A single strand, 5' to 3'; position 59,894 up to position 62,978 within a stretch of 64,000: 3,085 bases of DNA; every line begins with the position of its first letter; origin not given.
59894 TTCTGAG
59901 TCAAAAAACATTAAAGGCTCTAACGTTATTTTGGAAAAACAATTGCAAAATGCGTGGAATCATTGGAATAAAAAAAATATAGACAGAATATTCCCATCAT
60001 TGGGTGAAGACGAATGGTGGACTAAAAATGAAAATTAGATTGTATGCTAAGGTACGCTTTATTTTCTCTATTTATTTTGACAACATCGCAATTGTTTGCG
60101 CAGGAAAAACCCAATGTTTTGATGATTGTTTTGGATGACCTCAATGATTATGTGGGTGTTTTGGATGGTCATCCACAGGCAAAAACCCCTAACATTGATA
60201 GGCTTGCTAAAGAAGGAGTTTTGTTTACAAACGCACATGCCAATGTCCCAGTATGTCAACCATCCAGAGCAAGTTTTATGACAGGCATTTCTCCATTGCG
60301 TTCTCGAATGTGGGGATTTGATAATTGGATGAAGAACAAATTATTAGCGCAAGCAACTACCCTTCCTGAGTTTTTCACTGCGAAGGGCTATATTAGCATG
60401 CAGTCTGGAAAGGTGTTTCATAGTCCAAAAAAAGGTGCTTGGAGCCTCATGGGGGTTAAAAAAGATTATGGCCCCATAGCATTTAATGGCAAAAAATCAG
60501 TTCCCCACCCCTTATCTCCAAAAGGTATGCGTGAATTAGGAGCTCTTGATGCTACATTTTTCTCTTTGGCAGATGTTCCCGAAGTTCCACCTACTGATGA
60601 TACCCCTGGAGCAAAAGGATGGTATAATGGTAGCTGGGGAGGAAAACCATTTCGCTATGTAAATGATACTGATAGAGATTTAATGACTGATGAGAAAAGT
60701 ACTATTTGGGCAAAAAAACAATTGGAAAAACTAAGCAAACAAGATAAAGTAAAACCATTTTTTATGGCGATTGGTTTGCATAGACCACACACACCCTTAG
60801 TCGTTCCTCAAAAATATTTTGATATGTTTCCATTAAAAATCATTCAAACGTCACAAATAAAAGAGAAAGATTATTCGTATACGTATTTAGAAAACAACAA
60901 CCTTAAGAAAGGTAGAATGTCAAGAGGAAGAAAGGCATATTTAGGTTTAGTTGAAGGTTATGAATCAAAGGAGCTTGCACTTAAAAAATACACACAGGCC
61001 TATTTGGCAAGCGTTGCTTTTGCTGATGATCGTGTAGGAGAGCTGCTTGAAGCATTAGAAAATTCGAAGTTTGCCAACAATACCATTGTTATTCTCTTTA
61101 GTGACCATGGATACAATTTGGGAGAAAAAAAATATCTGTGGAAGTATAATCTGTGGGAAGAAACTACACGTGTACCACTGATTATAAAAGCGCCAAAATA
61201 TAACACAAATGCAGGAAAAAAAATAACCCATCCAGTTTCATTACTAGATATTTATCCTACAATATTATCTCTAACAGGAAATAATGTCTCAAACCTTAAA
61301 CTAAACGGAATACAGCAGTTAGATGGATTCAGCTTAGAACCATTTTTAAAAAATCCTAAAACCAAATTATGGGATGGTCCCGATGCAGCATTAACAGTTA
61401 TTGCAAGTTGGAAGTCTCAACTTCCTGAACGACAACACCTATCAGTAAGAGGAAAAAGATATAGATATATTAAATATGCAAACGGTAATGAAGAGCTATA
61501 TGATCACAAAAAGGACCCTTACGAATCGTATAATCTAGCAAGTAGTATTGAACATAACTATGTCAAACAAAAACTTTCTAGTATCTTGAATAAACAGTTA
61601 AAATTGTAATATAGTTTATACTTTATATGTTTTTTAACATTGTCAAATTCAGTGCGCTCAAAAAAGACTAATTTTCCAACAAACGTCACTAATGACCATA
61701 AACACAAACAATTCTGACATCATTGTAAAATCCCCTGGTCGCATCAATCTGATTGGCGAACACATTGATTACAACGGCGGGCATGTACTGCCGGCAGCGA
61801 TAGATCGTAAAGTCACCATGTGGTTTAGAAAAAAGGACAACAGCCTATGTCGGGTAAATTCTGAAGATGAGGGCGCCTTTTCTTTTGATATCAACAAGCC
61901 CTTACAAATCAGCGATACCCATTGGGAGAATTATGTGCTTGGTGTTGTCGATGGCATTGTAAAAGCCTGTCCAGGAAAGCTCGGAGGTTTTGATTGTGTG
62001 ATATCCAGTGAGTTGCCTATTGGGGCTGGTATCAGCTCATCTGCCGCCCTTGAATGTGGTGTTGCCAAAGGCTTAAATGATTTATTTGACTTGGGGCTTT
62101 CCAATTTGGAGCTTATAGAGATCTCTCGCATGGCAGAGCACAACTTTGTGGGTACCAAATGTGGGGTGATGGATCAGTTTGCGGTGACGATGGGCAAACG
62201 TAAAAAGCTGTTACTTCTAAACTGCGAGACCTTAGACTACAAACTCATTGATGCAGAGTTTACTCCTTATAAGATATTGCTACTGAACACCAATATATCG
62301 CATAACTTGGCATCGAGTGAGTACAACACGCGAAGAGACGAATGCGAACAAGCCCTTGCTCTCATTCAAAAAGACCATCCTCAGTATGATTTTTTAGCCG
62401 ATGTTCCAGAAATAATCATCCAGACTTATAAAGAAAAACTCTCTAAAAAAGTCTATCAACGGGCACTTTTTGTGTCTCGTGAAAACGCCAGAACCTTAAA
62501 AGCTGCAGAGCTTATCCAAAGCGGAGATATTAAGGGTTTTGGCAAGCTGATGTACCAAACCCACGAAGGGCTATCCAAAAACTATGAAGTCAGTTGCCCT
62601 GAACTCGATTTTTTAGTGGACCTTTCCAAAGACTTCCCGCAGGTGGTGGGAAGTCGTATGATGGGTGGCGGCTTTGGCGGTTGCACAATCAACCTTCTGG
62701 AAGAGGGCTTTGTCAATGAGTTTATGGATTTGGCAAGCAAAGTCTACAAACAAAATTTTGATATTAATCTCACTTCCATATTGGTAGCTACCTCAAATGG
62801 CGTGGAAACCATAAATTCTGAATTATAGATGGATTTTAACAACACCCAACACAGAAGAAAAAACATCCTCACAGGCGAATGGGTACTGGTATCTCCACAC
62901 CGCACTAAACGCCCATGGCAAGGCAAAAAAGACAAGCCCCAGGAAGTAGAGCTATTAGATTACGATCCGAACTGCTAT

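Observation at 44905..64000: SusC/D locus with four sulfatases, one GH and no regulator, fused to galK-galT-SSS: candidate undescribed sulfated-galactan/oligosaccharide utilisation system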

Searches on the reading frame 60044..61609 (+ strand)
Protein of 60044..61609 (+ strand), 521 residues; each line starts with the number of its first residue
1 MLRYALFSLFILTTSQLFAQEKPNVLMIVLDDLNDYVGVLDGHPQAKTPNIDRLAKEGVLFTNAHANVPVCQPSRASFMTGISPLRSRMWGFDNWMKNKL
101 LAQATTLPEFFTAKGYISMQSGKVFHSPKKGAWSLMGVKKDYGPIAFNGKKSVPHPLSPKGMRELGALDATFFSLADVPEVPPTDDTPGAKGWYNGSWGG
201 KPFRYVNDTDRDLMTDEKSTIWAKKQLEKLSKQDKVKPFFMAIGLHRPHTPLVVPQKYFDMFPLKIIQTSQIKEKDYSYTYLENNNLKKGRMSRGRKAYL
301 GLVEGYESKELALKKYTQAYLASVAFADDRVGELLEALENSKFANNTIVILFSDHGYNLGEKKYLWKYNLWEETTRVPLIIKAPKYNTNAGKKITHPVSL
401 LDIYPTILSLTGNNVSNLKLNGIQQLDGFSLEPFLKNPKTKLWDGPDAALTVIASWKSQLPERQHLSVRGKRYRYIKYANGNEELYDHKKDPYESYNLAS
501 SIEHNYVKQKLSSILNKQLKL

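Call 4: search_protein_families(library=pfam, proteins=[window:60044-61609:+])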
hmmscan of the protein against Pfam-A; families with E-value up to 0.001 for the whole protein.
window:60044-61609:+ (521 aa): 4 families
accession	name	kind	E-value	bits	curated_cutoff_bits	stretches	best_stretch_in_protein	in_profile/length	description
PF00884.28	Sulfatase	-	4.6e-45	154.7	25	1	23-412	1-300/301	Sulfatase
PF16347.10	SGSH_C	-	5.5e-16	59.5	29.3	1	360-517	1-150/154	N-sulphoglucosamine sulphohydrolase, C-terminal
PF01663.27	Phosphodiest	-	1.8e-10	41.4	23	1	320-371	184-235/342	Type I phosphodiesterase / nucleotide pyrophosphatase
PF02995.22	DUF229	-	7.4e-07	28.7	25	1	315-367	301-353/496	Protein of unknown function (DUF229)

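Call 23: search_solved_structures(query=window:60044-61609:+, max_evalue=1e-10)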
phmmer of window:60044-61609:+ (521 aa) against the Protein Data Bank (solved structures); distinct sequences matched with E-value up to 1e-10: 73 (the best 60 are shown).
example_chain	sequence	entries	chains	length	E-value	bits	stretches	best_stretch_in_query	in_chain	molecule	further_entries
5fql_A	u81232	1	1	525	1.1e-41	146.4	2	208-388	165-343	IDURONATE-2-SULFATASE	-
6ioz_A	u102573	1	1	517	1.6e-41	145.8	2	208-388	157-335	Iduronate 2-sulfatase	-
6hhm_A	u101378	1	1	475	3.7e-38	134.7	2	214-516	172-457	Arylsulfatase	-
6fny_A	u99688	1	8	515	5.2e-34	121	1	193-501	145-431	Choline-sulfatase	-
7pth_A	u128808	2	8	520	2e-32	115.8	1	193-501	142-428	Choline sulfatase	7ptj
6g5z_A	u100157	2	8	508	2.9e-32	115.3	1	193-501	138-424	Choline-sulfatase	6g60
3b5q_A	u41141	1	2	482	6.4e-31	110.8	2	315-507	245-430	Putative sulfatase yidJ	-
5g2t_A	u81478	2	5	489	1.9e-30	109.3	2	315-507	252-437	2-O GLYCOSAMINOGLYCAN SULFATASE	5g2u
7p24_AAA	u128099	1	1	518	4.1e-30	108.2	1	304-513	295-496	Mucin-desulfating sulfatase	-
7oz8_AAA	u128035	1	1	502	1.8e-29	106.1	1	236-501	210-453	Choline-sulfatase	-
2qzu_A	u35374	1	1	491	1.4e-28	103.2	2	318-501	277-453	Putative sulfatase yidJ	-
6bia_A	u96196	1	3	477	1.7e-28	102.8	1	318-439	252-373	Sulfatase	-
5g2v_A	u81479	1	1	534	8.3e-28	100.6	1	313-517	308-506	N-ACETYLGLUCOSAMINE-6-SULFATASE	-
4uph_A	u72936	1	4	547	1.7e-27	99.5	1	216-508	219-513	SULFATASE (SULFURIC ESTER HYDROLASE) PROTEIN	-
9ihk_D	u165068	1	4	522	3.7e-27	98.4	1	229-430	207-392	Sulfatase_S1_30A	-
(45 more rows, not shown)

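Call 45: find_homologous_proteins(query=window:60044-61609:+, max_evalue=1e-30)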
Query window:60044-61609:+ (521 aa): 6902 proteins with E <= 1e-30 among 8000 candidates; the best 120 are listed.
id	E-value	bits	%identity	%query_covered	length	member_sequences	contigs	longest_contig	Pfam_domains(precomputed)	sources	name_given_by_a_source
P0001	0.0e+0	1142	95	100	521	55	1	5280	PF02995.23,PF01663.28,PF16347.11,PF00884.29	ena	-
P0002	0.0e+0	1066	88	100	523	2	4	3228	PF02995.23,PF01663.28,PF16347.11,PF00884.29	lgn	-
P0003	0.0e+0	1063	88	100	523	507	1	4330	PF02995.23,PF01663.28,PF16347.11,PF00884.29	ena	-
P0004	0.0e+0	1050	88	100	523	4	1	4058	PF02995.23,PF01663.28,PF16347.11,PF00884.29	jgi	jgi:arylsulfatase A-like enzyme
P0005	0.0e+0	1046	87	100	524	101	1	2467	PF02995.23,PF01663.28,PF16347.11,PF00884.29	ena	-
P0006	0.0e+0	1029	85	100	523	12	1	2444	PF02995.23,PF01663.28,PF16347.11,PF00884.29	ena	-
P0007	0.0e+0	1022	84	100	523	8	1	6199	PF02995.23,PF01663.28,PF16347.11,PF00884.29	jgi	jgi:arylsulfatase A-like enzyme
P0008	8.5e-253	858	72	99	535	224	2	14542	PF02995.23,PF01663.28,PF16347.11,PF00884.29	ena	-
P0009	9.5e-242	821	69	99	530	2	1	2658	PF02995.23,PF01663.28,PF16347.11,PF00884.29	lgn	-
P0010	1.6e-202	692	61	98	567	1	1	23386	PF02995.23,PF01663.28,PF16347.11,PF00884.29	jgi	jgi:arylsulfatase A-like enzyme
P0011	9.0e-201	686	60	98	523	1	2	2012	PF01663.28,PF16347.11,PF00884.29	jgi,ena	-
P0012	2.6e-200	685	60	98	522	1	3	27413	PF02995.23,PF01663.28,PF16347.11,PF00884.29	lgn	-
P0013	8.0e-200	683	59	99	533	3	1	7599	PF01663.28,PF16347.11,PF00884.29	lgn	-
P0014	2.4e-199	681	58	100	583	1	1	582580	PF01663.28,PF16347.11,PF00884.29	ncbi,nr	ncbi:sulfatase [Labilibacter sediminis]|nr:sulfatase [Labilibacter sediminis]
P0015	1.2e-198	679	57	100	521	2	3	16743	PF01663.28,PF16347.11,PF00884.29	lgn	-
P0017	2.4e-198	678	59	97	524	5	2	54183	PF02995.23,PF01663.28,PF16347.11,PF00884.29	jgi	-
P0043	2.0e-189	649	57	98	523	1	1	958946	PF02995.23,PF01663.28,PF16347.11,PF00884.29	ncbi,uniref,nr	ncbi:sulfatase [Lutimonas saemankumensis]|uniref:sulfatase n=1 Tax=Lutimonas saemankumensis TaxID=48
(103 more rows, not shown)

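Call 46: find_encoding_contigs(protein=P0008, flank=10000, max_places=2)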
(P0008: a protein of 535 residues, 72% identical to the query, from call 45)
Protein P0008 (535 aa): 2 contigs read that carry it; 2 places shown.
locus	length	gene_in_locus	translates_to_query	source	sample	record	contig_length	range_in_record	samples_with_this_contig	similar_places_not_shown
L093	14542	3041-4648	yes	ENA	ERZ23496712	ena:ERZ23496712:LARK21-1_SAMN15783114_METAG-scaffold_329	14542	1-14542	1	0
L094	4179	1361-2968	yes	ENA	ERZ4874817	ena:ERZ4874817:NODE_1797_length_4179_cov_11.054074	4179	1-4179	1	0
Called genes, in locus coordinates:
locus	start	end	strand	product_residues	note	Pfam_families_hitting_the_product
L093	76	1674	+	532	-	PF00884:Sulfatase, PF01663:Phosphodiest (weak), PF02995:DUF229 (faint), PF16347:SGSH_C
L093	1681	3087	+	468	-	PF00884:Sulfatase, PF16347:SGSH_C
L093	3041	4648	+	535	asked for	PF00884:Sulfatase, PF01663:Phosphodiest (weak), PF02995:DUF229 (weak), PF16347:SGSH_C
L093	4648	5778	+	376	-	PF10509:GalKase_gal_bdg, PF00288:GHMP_kinases_N, PF08544:GHMP_kinases_C (weak)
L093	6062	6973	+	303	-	PF01087:GalP_UDP_transf, PF02744:GalP_UDP_tr_C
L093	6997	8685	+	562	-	PF00474:SSF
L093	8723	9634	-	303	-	PF00722:Glyco_hydro_16, PF03935:SKN1_KRE6_Sbg1 (faint)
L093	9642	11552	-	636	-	-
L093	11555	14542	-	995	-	?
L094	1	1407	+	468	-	PF00884:Sulfatase, PF16347:SGSH_C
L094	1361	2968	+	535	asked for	PF00884:Sulfatase, PF01663:Phosphodiest (weak), PF02995:DUF229 (weak), PF16347:SGSH_C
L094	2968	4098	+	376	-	PF10509:GalKase_gal_bdg, PF00288:GHMP_kinases_N, PF08544:GHMP_kinases_C (weak)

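Call 47: find_encoding_contigs(protein=P0017, flank=10000, max_places=2)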
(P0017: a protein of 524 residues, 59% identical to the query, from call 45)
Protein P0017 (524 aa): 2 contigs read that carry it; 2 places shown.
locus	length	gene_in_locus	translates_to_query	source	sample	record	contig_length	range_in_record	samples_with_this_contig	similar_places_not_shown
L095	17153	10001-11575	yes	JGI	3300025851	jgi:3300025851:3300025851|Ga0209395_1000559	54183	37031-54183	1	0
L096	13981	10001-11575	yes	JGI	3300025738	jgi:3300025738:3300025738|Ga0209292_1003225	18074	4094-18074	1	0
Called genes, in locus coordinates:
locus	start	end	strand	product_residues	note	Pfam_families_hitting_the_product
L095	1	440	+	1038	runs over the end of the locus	PF02837:Glyco_hydro_2_N, PF22666:Glyco_hydro_2_N2 (weak), PF00703:Glyco_hydro_2, PF02836:Glyco_hydro_2_C, PF16353:LacZ_4, PF02929:Bgal_small_N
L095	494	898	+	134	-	PF04616:Glyco_hydro_43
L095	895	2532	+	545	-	PF00884:Sulfatase, PF16347:SGSH_C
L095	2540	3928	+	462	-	PF00884:Sulfatase, PF01663:Phosphodiest (faint), PF16347:SGSH_C (weak)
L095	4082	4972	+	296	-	PF03629:SASA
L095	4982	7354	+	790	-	PF14498:Glyco_hyd_65N_2, PF22124:Glyco_hydro_95_cat, PF21307:Glyco_hydro_95_C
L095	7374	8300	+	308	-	PF20434:BD-FAE, PF07859:Abhydrolase_3, PF01738:DLH (weak), PF00326:Peptidase_S9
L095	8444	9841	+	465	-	PF00884:Sulfatase, PF01663:Phosphodiest, PF16347:SGSH_C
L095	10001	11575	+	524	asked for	PF00884:Sulfatase, PF02995:DUF229 (faint), PF01663:Phosphodiest (weak), PF16347:SGSH_C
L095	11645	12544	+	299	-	PF00165:HTH_AraC (faint), PF12833:HTH_18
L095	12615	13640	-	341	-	PF06379:RhaT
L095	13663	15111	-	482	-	PF00171:Aldedh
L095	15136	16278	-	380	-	PF02746:MR_MLE_N, PF13378:MR_MLE_C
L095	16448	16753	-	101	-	PF07876:Dabb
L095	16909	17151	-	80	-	?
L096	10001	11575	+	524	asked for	PF00884:Sulfatase, PF02995:DUF229 (faint), PF01663:Phosphodiest (weak), PF16347:SGSH_C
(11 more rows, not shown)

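Call 48: find_encoding_contigs(protein=P0043, flank=10000, max_places=1)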
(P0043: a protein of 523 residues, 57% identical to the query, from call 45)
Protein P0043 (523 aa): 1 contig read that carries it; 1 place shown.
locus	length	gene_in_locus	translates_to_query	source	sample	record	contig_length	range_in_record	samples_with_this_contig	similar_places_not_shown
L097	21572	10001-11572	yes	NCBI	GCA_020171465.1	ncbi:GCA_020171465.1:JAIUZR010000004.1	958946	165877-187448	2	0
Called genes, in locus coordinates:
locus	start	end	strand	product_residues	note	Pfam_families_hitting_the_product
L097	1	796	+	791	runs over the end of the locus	PF14498:Glyco_hyd_65N_2, PF22124:Glyco_hydro_95_cat, PF21307:Glyco_hydro_95_C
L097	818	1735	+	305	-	PF20434:BD-FAE, PF07859:Abhydrolase_3, PF00326:Peptidase_S9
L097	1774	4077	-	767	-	PF13620:CarboxypepD_reg, PF13715:CarbopepD_reg_2, PF07715:Plug (weak), PF14905:OMP_b-brl_3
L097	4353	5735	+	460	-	PF00884:Sulfatase, PF01663:Phosphodiest, PF16347:SGSH_C (weak)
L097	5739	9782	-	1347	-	PF08450:SGL (faint), PF07494:Reg_prop (weak), PF07495:Y_Y_Y, PF00512:HisKA, PF02518:HATPase_c, PF00072:Response_reg, PF12833:HTH_18, PF00165:HTH_AraC (weak)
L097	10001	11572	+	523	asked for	PF02995:DUF229 (faint), PF00884:Sulfatase, PF01663:Phosphodiest (weak), PF16347:SGSH_C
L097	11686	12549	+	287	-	PF00165:HTH_AraC (faint), PF12833:HTH_18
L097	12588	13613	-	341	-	PF06379:RhaT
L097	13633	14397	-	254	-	PF03328:HpcH_HpaI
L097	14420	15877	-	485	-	PF00171:Aldedh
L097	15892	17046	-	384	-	PF02746:MR_MLE_N, PF13378:MR_MLE_C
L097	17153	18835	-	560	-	PF00884:Sulfatase, PF16347:SGSH_C (weak)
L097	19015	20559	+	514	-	PF00884:Sulfatase, PF16347:SGSH_C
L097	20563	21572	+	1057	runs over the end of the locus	PF02837:Glyco_hydro_2_N, PF22666:Glyco_hydro_2_N2 (faint), PF00703:Glyco_hydro_2, PF02836:Glyco_hydro_2_C, PF16353:LacZ_4, PF02929:Bgal_small_N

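Call 74: search_protein_families(library=ncbifam, proteins=[window:60044-61609:+], max_evalue=0.00001)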
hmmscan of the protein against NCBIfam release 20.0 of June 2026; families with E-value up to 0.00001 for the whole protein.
window:60044-61609:+ (521 aa): 5 families
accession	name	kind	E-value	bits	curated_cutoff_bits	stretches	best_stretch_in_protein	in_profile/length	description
TIGR03417.1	chol_sulfatase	equivalog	8.2e-61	206.4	433.45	2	213-515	159-436/500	choline-sulfatase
NF010322.0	PRK13759.1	equivalog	4.4e-59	200.3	481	1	19-514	3-452/486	arylsulfatase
NF045661.1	HdlasePehA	equivalog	1.7e-41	142.4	900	2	220-517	184-484/506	phosphoric/sulfuric ester hydrolase PehA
NF052527.1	Mn_arylsulf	exception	4.3e-35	121.5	850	2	218-517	178-450/479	manganese-dependent arylsulfatase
NF038282.1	LapC_YejM_PbgA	exception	3.8e-07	28.8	825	1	298-397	393-489/584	LPS biosynthesis-modulating metalloenzyme YejM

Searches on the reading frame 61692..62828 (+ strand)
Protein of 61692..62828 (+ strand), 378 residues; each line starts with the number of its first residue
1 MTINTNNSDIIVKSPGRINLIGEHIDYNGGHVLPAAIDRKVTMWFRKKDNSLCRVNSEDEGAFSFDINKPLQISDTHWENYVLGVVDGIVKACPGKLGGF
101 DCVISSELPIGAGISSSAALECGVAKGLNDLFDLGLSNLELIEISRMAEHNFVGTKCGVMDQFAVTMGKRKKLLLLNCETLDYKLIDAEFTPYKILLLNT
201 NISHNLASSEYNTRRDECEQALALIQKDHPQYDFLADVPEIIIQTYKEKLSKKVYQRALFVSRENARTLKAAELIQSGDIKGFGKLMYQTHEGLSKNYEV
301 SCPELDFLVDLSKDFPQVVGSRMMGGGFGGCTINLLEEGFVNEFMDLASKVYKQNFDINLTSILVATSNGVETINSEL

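Call 4: search_protein_families(library=pfam, proteins=[window:61692-62828:+])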
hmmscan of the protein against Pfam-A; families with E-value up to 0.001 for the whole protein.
window:61692-62828:+ (378 aa): 3 families
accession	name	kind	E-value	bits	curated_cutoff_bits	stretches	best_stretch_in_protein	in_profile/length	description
PF00288.32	GHMP_kinases_N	-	7.9e-21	74.5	22.3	1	80-169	1-87/87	GHMP kinases N terminal domain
PF10509.15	GalKase_gal_bdg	-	5.5e-18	64.7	23.1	1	8-46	10-48/49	Galactokinase galactose-binding signature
PF08544.19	GHMP_kinases_C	-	6.3e-08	33.3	21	1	272-333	2-63/85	GHMP kinases C terminal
